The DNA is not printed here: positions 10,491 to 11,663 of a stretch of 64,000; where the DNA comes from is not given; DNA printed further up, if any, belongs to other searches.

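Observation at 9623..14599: ABC-2 exporter fused in an operon with SCO, DUF420, a CPMC mini-membrane protein and a Cys-cluster membrane protein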

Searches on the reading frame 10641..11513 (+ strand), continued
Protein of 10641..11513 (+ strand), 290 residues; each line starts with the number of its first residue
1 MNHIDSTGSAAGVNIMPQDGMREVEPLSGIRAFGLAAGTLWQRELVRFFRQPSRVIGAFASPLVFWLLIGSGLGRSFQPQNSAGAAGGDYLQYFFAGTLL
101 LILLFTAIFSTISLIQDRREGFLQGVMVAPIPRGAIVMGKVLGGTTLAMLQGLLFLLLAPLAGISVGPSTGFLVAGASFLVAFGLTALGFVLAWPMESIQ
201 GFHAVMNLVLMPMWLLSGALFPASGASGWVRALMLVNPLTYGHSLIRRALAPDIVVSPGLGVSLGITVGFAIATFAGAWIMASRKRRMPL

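Call 17: find_encoding_contigs(protein=P0067, flank=8000, max_places=2)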
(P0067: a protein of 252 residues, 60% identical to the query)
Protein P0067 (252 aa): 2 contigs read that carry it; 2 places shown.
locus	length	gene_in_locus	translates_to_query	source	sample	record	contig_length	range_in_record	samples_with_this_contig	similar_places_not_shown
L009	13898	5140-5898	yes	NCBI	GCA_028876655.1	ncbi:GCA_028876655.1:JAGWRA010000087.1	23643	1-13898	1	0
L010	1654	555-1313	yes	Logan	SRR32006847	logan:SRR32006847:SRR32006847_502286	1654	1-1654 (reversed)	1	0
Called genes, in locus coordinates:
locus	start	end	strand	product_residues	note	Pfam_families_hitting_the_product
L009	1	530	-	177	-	PF01553:Acyltransferase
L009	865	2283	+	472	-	PF01551:Peptidase_M23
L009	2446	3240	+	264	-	PF14686:fn3_3 (weak), PF13620:CarboxypepD_reg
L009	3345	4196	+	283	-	PF01040:UbiA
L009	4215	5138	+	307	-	PF00005:ABC_tran, PF13304:AAA_21 (faint)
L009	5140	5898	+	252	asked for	PF01061:ABC2_membrane, PF12698:ABC2_membrane_3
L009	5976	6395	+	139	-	PF04238:DUF420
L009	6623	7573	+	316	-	PF13620:CarboxypepD_reg, PF13715:CarbopepD_reg_2 (weak), PF12895:ANAPC3 (faint), PF13374:TPR_10 (faint), PF13424:TPR_12 (faint), PF13432:TPR_16 (weak), PF14559:TPR_19 (weak), PF13432:TPR_16 (weak), +13 more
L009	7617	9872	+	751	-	PF00884:Sulfatase, PF01663:Phosphodiest (weak), PF13428:TPR_14 (faint), PF13181:TPR_8 (faint), PF16347:SGSH_C, PF00515:TPR_1 (faint), PF14559:TPR_19 (weak), PF13432:TPR_16 (weak), +7 more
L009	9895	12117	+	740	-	PF00884:Sulfatase, PF01663:Phosphodiest, PF16347:SGSH_C (weak), PF23914:TPR_CcmH_CycH (weak), PF13432:TPR_16, PF14559:TPR_19 (weak), PF13432:TPR_16 (weak), PF13414:TPR_11 (weak), +13 more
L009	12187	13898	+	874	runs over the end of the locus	PF07719:TPR_2 (faint), PF13414:TPR_11 (faint), PF14559:TPR_19 (weak), PF13428:TPR_14 (weak)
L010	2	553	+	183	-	?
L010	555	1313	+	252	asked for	PF01061:ABC2_membrane, PF12698:ABC2_membrane_3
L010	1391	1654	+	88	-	?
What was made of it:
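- L009: ctaB-ABC-permease-DUF420 (call 17).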

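Call 23: find_related_loci(query=A1, collection=genome_contigs, flank=10000)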
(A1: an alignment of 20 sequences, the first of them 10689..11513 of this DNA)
Query A1 (274 aa) in genome_contigs; peptide patterns used: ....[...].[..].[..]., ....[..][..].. (x = any residue, [..] = any of these).
599 stretches matched a pattern (row limit reached: there are more); 595 encode a relative of the query (tblastn E <= 1e-3); the best 80 are kept; 80 distinct loci.
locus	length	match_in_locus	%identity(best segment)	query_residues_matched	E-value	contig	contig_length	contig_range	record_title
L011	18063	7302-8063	63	17-271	9e-103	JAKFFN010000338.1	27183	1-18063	MAG: Candidatus Sumerlaeales bacterium isolate LC101 contig-124_1866, whole genome shotgun sequence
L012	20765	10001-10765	61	16-270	3e-93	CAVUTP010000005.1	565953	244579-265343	MAG: uncultured Acidobacteriota bacterium isolate MFD03899.bin.2.164 genome assembly, contig: contig_20233, whole genome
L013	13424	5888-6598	62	16-252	1e-89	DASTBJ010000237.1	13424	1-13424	MAG TPA_asm: Terriglobia bacterium isolate SMAG_U761 k141_973533, whole genome shotgun sequence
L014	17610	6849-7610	57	17-269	1e-88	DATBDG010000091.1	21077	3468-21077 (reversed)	MAG TPA_asm: Chthoniobacterales bacterium isolate SMAG_U5805 k141_6042666, whole genome shotgun sequence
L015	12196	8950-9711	55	17-269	7e-88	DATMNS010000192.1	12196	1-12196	MAG TPA_asm: Chthoniobacterales bacterium isolate SMAG_U12856 k141_615893, whole genome shotgun sequence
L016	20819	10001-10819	57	3-269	1e-86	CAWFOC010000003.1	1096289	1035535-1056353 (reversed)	MAG: uncultured Acidobacteriota bacterium isolate MFD06229.bin.2.236 genome assembly, contig: contig_15348, whole genome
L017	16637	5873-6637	58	19-270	6e-86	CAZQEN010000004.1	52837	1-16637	MAG TPA_asm: uncultured Planctomycetales bacterium isolate SRP329715_co1_375 genome assembly, contig: NODE_729_length_52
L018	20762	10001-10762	58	19-270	2e-84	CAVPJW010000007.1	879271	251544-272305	MAG: uncultured Acidobacteriota bacterium isolate MFD10007.bin.1.176 genome assembly, contig: contig_27258, whole genome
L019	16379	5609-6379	56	16-269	5e-84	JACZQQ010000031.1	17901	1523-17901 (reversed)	MAG: Acidobacteria bacterium isolate B4D1T1 B4D1T1_NODE695, whole genome shotgun sequence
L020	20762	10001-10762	57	17-269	8e-84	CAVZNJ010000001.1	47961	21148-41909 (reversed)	MAG: uncultured Verrucomicrobiae bacterium isolate MFD05841.bin.2.194 genome assembly, contig: contig_112724, whole geno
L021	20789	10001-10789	55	2-260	6e-84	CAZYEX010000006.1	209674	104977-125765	MAG TPA_asm: uncultured Phycisphaera sp. isolate binchicken_co165_75 genome assembly, contig: k141_1135502, whole genome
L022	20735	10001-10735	60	19-262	2e-83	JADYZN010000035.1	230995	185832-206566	MAG: Phycisphaerales bacterium isolate SJ572 c_000000749990, whole genome shotgun sequence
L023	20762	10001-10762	59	17-269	1e-83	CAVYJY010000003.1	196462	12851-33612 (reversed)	MAG: uncultured Verrucomicrobiae bacterium isolate MFD01275.bin.2.68 genome assembly, contig: contig_18237, whole genome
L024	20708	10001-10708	61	14-255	7e-83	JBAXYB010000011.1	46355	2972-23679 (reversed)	MAG: Verrucomicrobiota bacterium isolate ELA754 MAG754_11, whole genome shotgun sequence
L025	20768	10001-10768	57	19-271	5e-83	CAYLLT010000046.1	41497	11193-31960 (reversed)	MAG TPA_asm: uncultured Planctomycetales bacterium isolate SRP119689_co1_258 genome assembly, contig: NODE_1096_length_4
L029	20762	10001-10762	56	17-269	2e-82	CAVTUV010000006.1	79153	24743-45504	MAG: uncultured Verrucomicrobiae bacterium isolate MFD04944.bin.2.52 genome assembly, contig: contig_43842, whole genome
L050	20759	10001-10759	56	17-268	1e-80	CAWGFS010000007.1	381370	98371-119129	MAG: uncultured Verrucomicrobiae bacterium isolate MFD05513.bin.3.82 genome assembly, contig: contig_17939, whole genome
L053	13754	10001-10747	57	23-269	4e-80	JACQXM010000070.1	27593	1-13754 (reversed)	MAG: Planctomycetota bacterium isolate NC_groundwater_1515_Pr4_B-0.1um_67_4 SR1-18-B1_scaffold_700918, whole genome shot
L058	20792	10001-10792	51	8-269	6e-79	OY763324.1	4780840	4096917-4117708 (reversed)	MAG: Candidatus Poribacteria bacterium isolate 3d2a48e4-3859-4b6e-83ef-b4ffa18775ef genome assembly, chromosome: 1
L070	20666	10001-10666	63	9-231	3e-78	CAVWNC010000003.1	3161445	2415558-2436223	MAG: uncultured Acidobacteriota bacterium isolate MFD09368.bin.2.205 genome assembly, contig: contig_5776, whole genome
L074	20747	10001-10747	57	12-258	4e-78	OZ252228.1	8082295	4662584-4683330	MAG: Candidatus Latescibacterota bacterium isolate 2d5a3a6b-ac94-4199-888f-c4fbb53c5f42 genome assembly, chromosome: 1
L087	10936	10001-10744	52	21-269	1e-76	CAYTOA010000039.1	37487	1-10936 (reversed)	MAG TPA_asm: uncultured Chitinophagaceae bacterium isolate binchicken_co241_368 genome assembly, contig: NODE_1028_lengt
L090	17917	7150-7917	56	12-271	1e-76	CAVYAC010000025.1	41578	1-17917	MAG: uncultured Verrucomicrobiae bacterium isolate MFD01223.bin.2.30 genome assembly, contig: contig_109350, whole genom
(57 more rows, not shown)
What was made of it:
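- The permease is unusually well conserved across phyla (51-63% identity) for a drug pump (call 23).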

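Call 37: search_protein_families(library=pfam, proteins=[L058:1122-1889:+, L090:1072-2046:+, L074:5788-6156:+, L021:5705-6325:+, L070:17118-18005:+, L087:43-1962:+, L050:3338-3904:+, L029:8234-8944:+, L050:6027-6506:+, L053:6597-6899:+], max_evalue=0.001)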
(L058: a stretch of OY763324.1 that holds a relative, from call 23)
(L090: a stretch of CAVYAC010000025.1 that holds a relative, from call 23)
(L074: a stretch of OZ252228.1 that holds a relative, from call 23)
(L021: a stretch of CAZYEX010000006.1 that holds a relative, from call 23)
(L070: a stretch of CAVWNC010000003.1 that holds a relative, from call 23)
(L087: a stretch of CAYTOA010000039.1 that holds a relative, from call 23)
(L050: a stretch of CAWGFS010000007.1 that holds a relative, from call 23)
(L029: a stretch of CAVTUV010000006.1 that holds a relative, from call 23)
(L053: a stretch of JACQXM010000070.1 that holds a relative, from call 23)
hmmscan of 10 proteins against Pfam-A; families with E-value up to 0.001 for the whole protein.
L058:1122-1889:+ (255 aa): 1 family
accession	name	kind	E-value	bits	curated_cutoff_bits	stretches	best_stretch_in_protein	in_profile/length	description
PF13620.12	CarboxypepD_reg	-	0.00047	20.9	32.3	0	200-245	34-80/82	Carboxypeptidase regulatory-like domain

L090:1072-2046:+ (324 aa): 1 family
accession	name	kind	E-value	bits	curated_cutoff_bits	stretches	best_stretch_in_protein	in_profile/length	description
PF00115.25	COX1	-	1.4e-20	74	34.8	2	3-52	226-275/436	Cytochrome C and Quinol oxidase polypeptide I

L074:5788-6156:+ (122 aa): 0 families

L021:5705-6325:+ (206 aa): 1 family
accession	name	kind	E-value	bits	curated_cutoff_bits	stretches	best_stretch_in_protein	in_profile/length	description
PF00510.24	COX3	-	4.4e-19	69.8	23.8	1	22-204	77-254/258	Cytochrome c oxidase subunit III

L070:17118-18005:+ (295 aa): 1 family
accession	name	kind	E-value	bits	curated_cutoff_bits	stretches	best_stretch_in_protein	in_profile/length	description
PF00116.26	COX2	-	6.4e-09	36.2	22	1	104-197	3-90/120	Cytochrome C oxidase subunit II, periplasmic domain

L087:43-1962:+ (639 aa): 8 families
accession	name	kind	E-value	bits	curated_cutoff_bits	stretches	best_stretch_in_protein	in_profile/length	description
PF00034.26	Cytochrom_C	-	4e-35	121.4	21.3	2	212-299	1-90/90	Cytochrome c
PF13442.11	Cytochrome_CBB3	-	3.5e-26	91.8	27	2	212-295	3-68/68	Cytochrome C oxidase, cbb3-type, subunit III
PF02433.20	FixO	-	1.2e-09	38.4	29.6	0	139-182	101-144/219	Cytochrome C oxidase, mono-heme subunit/FixO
PF14522.11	Cytochrome_C7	-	9.2e-07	29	24.8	0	55-129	12-66/67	Cytochrome c7 and related cytochrome c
PF14537.11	Cytochrom_c3_2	-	1.4e-05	25.9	25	0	52-130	2-65/79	Cytochrome c3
PF22113.1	Mtrc-MtrF_II-IV_dom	-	7.5e-05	22.8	30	0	19-106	82-168/176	Outer membrane cytochrome MtrC/MtrF-like, domains II/IV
PF03892.19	NapB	-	0.00065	20.2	25.1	0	13-67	59-115/127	Nitrate reductase cytochrome c-type subunit (NapB)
PF02085.21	Cytochrom_CIII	-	0.00082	20.1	22.9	0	56-130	30-83/101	Class III cytochrome C family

L050:3338-3904:+ (188 aa): 0 families

L029:8234-8944:+ (236 aa): 0 families

L050:6027-6506:+ (159 aa): 0 families

L053:6597-6899:+ (100 aa): 0 families

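Call 49: search_solved_structures(query=window:10689-11513:+, max_evalue=0.01)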
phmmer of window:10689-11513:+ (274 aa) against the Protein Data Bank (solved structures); distinct sequences matched with E-value up to 0.01: 1.
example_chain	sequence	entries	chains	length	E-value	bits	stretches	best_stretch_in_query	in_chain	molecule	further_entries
8tsh_C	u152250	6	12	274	0.0088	18.7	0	73-270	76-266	Transport permease protein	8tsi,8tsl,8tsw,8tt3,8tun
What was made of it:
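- Tried and rejected: Solved structures close to the permease: one hit at E=0.009, 8tsh 'transport permease' (call 49).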

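Call 83: search_protein_families(library=pfam, proteins=[L022:8419-9840:+, L022:8335-9810:-, L022:7781-8518:+, L022:7730-8563:-, L022:6116-7048:+, L022:5282-6895:-, L022:12104-13504:-], max_evalue=0.001)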
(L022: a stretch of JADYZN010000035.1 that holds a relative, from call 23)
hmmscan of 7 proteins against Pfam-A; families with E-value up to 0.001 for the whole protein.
L022:8419-9840:+ (473 aa): 9 families
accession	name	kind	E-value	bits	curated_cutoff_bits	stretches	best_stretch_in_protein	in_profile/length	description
PF12831.13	FAD_oxidored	-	1.3e-99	334.7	27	1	51-448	1-401/416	FAD dependent oxidoreductase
PF01266.30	DAO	-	4.9e-09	36.6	27.9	1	51-293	1-273/353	FAD dependent oxidoreductase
PF00890.30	FAD_binding_2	-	9.6e-06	25.5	20.4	1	51-104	1-53/414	FAD binding domain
PF07992.20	Pyr_redox_2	-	1.2e-05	25.3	26.1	1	51-82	2-33/291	Pyridine nucleotide-disulphide oxidoreductase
PF01946.23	Thi4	-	6.2e-05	22.8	26.2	1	45-91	13-60/235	Thi4 family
PF01494.25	FAD_binding_3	-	8.8e-05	22.3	22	1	51-81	3-33/349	FAD binding domain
PF01134.28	GIDA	-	0.00011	21.9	22.1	1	51-79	1-29/391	Glucose inhibited division protein A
PF03486.20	HI0933_like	-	0.00083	19.3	50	0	51-81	2-32/244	HI0933-like protein Rossmann domain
PF13450.12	NAD_binding_8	-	0.00096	19.8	21.9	0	54-87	1-34/68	NAD(P)-binding Rossmann-like domain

L022:8335-9810:- (491 aa): 0 families

L022:7781-8518:+ (245 aa): 2 families
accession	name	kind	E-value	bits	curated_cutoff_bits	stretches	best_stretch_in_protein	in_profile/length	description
PF07729.17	FCD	-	1e-18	68.4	24.3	1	91-211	3-123/125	FCD domain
PF00392.27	GntR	-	2.3e-13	50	27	1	19-79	3-64/64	Bacterial regulatory proteins, gntR family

L022:7730-8563:- (277 aa): 0 families

L022:6116-7048:+ (310 aa): 0 families

L022:5282-6895:- (537 aa): 1 family
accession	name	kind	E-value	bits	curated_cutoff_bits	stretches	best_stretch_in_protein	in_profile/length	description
PF01144.29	CoA_trans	-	1.3e-18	67.6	23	1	16-256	6-216/217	Coenzyme A transferase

L022:12104-13504:- (466 aa): 1 family
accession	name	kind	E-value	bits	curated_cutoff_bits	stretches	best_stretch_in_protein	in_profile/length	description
PF07396.17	Porin_O_P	-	1.1e-14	54.9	20.9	1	155-430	25-340/370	Phosphate-selective porin O and P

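Call 87: find_encoding_contigs(protein=P0011, flank=8000, max_places=2)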
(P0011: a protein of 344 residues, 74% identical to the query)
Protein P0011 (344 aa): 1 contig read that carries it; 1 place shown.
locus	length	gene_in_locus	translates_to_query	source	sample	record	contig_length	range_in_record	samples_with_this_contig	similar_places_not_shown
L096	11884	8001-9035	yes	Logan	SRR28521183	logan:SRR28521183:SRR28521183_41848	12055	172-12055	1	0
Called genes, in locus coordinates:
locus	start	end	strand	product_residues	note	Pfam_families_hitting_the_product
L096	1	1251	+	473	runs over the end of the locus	?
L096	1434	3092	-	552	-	PF01636:APH, PF03881:Fructosamin_kin (faint), PF02958:EcKL (faint)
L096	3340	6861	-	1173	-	PF15902:Sortilin-Vps10 (faint)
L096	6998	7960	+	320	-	PF00005:ABC_tran, PF13304:AAA_21 (faint)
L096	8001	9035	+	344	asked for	PF01061:ABC2_membrane, PF12698:ABC2_membrane_3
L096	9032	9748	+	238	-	PF00578:AhpC-TSA (weak), PF02630:SCO1-SenC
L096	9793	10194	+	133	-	PF04238:DUF420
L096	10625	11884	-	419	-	?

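Call 88: find_encoding_contigs(protein=P0012, flank=8000, max_places=2)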
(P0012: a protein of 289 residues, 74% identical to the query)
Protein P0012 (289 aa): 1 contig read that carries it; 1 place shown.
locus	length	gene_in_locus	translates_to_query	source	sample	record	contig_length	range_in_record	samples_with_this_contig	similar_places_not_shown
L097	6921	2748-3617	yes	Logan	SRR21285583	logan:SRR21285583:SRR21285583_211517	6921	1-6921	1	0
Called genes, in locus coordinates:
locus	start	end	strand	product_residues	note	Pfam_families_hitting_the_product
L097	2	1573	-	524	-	?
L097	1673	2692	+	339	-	PF00005:ABC_tran, PF13304:AAA_21 (faint)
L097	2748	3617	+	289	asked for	PF01061:ABC2_membrane, PF12698:ABC2_membrane_3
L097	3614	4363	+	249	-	PF00578:AhpC-TSA (weak), PF02630:SCO1-SenC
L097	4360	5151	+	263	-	-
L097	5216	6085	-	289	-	-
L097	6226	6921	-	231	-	?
